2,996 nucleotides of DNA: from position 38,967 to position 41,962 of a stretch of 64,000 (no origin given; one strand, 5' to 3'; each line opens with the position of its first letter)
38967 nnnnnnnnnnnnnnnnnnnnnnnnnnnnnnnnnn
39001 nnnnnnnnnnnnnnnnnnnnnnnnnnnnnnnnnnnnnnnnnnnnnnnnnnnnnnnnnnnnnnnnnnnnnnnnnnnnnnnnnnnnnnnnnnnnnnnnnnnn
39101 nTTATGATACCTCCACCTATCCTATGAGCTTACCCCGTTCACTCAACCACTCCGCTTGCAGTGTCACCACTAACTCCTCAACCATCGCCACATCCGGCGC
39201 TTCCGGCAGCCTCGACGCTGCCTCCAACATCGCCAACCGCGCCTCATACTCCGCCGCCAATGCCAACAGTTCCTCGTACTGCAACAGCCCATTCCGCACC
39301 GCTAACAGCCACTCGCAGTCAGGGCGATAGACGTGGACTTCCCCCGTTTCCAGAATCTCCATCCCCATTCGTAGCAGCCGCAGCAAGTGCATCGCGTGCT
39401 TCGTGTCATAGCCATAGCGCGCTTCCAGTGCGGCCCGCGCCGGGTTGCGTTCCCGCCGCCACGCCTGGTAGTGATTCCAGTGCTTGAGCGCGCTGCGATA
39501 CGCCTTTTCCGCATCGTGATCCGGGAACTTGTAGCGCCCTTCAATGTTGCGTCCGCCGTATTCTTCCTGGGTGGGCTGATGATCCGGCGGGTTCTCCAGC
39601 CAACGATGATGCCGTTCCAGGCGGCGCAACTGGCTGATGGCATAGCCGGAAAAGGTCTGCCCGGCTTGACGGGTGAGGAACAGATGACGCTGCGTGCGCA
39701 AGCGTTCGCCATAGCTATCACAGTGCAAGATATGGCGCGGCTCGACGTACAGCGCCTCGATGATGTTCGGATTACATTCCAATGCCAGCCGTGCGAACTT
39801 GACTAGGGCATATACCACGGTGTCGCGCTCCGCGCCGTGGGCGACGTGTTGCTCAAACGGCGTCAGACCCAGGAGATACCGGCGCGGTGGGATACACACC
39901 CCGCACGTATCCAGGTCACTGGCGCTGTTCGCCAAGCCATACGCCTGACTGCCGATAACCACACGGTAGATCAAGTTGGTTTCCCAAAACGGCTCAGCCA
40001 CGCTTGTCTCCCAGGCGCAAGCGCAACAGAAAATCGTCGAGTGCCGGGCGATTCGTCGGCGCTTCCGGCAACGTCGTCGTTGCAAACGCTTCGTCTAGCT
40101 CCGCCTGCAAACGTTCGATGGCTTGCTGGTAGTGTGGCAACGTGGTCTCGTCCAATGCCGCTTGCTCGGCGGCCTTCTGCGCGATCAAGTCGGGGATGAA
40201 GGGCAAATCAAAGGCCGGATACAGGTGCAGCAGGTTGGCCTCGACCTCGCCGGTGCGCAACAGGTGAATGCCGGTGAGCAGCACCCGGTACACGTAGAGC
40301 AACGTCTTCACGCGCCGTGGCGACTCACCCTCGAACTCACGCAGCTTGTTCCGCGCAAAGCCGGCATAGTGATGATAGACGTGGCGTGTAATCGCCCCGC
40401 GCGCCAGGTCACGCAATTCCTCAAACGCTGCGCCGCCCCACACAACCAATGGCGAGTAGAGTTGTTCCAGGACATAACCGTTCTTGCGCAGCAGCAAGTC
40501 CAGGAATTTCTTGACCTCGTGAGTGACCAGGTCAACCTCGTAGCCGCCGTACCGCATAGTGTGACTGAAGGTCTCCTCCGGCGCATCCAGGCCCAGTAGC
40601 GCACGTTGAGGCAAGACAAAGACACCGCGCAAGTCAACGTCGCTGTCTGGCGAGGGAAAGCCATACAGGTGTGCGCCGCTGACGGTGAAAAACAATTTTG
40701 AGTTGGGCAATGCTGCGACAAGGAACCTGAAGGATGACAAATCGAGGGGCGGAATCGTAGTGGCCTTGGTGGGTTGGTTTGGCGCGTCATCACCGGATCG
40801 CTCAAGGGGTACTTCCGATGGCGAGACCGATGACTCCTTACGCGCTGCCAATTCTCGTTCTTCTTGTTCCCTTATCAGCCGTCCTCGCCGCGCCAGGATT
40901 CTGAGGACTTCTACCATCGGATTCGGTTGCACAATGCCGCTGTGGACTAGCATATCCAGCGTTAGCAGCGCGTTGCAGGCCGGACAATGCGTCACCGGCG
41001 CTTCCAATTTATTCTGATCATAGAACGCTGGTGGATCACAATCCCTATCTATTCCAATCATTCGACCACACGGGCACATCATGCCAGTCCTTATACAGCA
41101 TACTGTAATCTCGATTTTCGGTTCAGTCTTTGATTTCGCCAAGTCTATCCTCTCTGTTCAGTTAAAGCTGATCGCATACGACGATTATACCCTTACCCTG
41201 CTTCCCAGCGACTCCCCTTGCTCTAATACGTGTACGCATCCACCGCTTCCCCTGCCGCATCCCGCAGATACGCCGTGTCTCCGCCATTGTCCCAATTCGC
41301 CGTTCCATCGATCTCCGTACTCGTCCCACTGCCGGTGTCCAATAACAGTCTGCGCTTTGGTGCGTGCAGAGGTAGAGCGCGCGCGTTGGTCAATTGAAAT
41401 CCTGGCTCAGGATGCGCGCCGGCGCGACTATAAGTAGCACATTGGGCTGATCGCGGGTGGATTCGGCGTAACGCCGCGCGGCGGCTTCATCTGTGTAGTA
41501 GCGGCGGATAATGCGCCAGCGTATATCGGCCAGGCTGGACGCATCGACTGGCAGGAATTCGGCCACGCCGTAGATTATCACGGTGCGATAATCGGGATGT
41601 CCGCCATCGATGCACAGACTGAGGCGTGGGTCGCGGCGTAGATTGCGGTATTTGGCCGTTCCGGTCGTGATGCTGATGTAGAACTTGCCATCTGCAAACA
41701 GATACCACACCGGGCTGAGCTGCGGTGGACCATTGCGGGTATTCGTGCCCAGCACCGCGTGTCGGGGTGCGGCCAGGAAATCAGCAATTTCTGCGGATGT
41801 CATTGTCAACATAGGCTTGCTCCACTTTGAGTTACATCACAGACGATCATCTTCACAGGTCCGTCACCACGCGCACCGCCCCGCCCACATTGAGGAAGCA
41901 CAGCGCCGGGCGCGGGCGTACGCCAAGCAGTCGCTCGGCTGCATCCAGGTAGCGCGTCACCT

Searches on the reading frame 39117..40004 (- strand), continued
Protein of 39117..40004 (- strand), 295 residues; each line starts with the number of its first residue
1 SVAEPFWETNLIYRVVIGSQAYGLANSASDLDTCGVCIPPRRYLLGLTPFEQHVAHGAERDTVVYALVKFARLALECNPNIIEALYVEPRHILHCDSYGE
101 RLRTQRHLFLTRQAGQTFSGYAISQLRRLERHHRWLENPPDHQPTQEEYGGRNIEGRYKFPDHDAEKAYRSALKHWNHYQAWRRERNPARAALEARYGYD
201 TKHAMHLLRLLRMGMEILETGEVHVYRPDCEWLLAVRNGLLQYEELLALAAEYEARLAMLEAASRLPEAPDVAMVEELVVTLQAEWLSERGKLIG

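Call 42: search_protein_families(library=pfam, proteins=[L025:12636-14978:+, L025:7055-9367:+, L025:11157-11699:-, L026:11030-14503:-, L026:7123-9519:+, L027:10919-12238:+, L027:12112-13782:+, L031:8470-17343:+, L024:3807-6488:+, L024:3136-3747:+], max_evalue=0.0001)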
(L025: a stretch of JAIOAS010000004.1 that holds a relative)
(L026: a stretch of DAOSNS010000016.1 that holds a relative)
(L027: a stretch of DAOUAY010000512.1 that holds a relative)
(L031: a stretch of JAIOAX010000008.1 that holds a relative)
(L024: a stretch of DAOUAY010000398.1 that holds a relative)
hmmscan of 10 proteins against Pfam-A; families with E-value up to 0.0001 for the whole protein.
L025:12636-14978:+ (780 aa): 0 families

L025:7055-9367:+ (770 aa): 5 families
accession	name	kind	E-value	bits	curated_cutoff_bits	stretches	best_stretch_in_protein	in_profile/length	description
PF00069.31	Pkinase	-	2.5e-54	184.8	31.7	1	12-276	1-259/263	Protein kinase domain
PF07714.23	PK_Tyr_Ser-Thr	-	3.1e-35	122.2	23.1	1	14-264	3-248/258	Protein tyrosine and serine/threonine kinase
PF03109.22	ABC1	-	2.3e-07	30.7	22.9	1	57-166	120-219/244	ABC1 atypical kinase-like domain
PF01636.29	APH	-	1.9e-06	28.3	23.2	0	119-159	154-195/239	Phosphotransferase enzyme family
PF17667.7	Pkinase_fungal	-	1.8e-05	24.1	24.1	1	123-204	296-379/387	Fungal protein kinase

L025:11157-11699:- (180 aa): 0 families

L026:11030-14503:- (1157 aa): 1 family
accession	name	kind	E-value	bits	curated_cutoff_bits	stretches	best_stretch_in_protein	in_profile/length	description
PF00082.27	Peptidase_S8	-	1.8e-43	149.4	21.8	1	264-615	1-288/288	Subtilase family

L026:7123-9519:+ (798 aa): 5 families
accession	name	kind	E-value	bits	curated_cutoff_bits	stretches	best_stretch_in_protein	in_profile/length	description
PF00069.31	Pkinase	-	6.1e-54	183.6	31.7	1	34-287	1-252/263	Protein kinase domain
PF07714.23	PK_Tyr_Ser-Thr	-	1.5e-36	126.5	23.1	1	36-286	3-248/258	Protein tyrosine and serine/threonine kinase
PF03109.22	ABC1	-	2.6e-08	33.8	22.9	1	104-188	140-219/244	ABC1 atypical kinase-like domain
PF17667.7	Pkinase_fungal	-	2.9e-05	23.4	24.1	1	145-214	296-369/387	Fungal protein kinase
PF01636.29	APH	-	3.6e-05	24.1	23.2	0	142-181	155-195/239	Phosphotransferase enzyme family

L027:10919-12238:+ (439 aa): 1 family
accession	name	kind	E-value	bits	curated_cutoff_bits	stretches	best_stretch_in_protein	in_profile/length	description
PF04434.22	SWIM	-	2.6e-05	24.1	19.6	1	63-84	12-36/38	SWIM zinc finger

L027:12112-13782:+ (556 aa): 1 family
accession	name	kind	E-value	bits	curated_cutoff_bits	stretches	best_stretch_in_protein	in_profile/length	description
PF18944.7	DUF5691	-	1.4e-136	457.3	27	1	47-555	1-491/491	Family of unknown function (DUF5691)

L031:8470-17343:+ (2957 aa): 1 family
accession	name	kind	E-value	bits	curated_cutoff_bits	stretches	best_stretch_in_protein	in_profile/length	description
PF07705.17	CARDB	-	3.9e-28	98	22.7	2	2033-2140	2-100/101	CARDB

L024:3807-6488:+ (893 aa): 2 families
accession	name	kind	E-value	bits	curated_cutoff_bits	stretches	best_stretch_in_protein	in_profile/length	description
PF22335.1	Cas10-Cmr2_palm2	-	2.9e-32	112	27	1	588-724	2-132/133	Cas10/Cmr2, second palm domain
PF18211.6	Csm1_B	-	2.8e-15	56.4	26.4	1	267-359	6-94/94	Csm1 subunit domain B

L024:3136-3747:+ (203 aa): 1 family
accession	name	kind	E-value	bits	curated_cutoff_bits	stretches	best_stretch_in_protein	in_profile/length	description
PF02810.21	SEC-C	-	3.5e-07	30.4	20.4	1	50-66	3-19/19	SEC-C motif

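Call 85: find_related_loci(query=A1, collection=viral_contigs, flank=6000)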
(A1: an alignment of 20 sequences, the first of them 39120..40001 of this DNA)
Query A1 (294 aa) in viral_contigs; peptide patterns used: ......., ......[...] (x = any residue, [..] = any of these).
269 stretches matched a pattern; 242 encode a relative of the query (tblastn E <= 1e-3); the best 80 are kept; 80 distinct loci.
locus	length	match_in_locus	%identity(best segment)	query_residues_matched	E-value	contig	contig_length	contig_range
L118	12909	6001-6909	44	7-281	4e-72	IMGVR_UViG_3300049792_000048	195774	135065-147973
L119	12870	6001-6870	44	11-281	5e-71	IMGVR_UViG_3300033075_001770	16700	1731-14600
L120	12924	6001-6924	41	7-286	8e-70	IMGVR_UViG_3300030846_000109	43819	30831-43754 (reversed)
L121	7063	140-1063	41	7-286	5e-70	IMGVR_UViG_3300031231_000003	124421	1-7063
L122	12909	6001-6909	45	7-281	4e-69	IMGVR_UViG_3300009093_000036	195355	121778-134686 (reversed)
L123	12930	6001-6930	40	7-290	7e-68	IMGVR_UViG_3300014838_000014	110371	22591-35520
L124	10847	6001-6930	40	7-290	7e-68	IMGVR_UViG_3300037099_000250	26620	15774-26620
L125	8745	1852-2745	40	5-289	1e-67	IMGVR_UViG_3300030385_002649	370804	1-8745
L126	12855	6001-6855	42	9-290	6e-67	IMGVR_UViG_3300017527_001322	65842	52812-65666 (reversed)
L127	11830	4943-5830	41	17-286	2e-66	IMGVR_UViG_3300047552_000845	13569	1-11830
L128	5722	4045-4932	42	11-286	3e-66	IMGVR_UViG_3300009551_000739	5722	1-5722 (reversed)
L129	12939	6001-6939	40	7-288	1e-65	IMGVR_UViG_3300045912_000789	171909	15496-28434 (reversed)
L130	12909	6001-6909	39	11-287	8e-63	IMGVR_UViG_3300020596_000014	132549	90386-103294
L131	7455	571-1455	36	8-276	7e-62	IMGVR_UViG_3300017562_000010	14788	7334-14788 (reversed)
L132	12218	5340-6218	38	10-284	1e-60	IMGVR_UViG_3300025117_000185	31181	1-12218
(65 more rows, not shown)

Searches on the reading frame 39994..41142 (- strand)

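Call 8: search_protein_families(library=pfam, proteins=[window:39994-41142:-], max_evalue=0.01)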
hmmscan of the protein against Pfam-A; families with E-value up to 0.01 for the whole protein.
window:39994-41142:- (382 aa): 1 family
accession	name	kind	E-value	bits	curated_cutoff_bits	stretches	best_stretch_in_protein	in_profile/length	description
PF10127.15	RlaP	-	5.8e-44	151.1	23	1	150-373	21-248/249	RNA repair pathway DNA polymerase beta family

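Call 33: search_protein_families(library=padloc, proteins=[window:39997-41142:-], max_evalue=0.01)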
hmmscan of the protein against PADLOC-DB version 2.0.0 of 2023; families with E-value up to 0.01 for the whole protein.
window:39997-41142:- (382 aa): 0 families

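Call 34: search_protein_families(library=ncbifam, proteins=[window:39997-41142:-], max_evalue=0.01)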
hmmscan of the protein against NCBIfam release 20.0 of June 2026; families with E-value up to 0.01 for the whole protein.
window:39997-41142:- (382 aa): 0 families

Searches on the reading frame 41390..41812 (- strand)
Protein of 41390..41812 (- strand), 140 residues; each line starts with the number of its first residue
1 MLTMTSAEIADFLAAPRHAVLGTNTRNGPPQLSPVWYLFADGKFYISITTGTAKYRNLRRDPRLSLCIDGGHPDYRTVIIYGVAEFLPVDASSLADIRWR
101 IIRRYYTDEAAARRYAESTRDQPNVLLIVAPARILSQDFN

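Call 8: search_protein_families(library=pfam, proteins=[window:41390-41812:-], max_evalue=0.01)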
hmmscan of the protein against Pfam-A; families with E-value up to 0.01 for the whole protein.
window:41390-41812:- (140 aa): 2 families
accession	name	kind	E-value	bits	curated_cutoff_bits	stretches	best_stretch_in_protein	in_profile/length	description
PF01243.27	PNPOx_N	-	4.8e-20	72.6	28.1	1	7-136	3-118/120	Pyridoxamine 5'-phosphate oxidase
PF12900.13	Pyridox_ox_2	-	3.2e-06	27.6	27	1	6-105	2-107/140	Pyridoxamine 5'-phosphate oxidase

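Call 33: search_protein_families(library=padloc, proteins=[window:41393-41812:-], max_evalue=0.01)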
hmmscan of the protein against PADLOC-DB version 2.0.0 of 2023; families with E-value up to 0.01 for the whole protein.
window:41393-41812:- (140 aa): 0 families
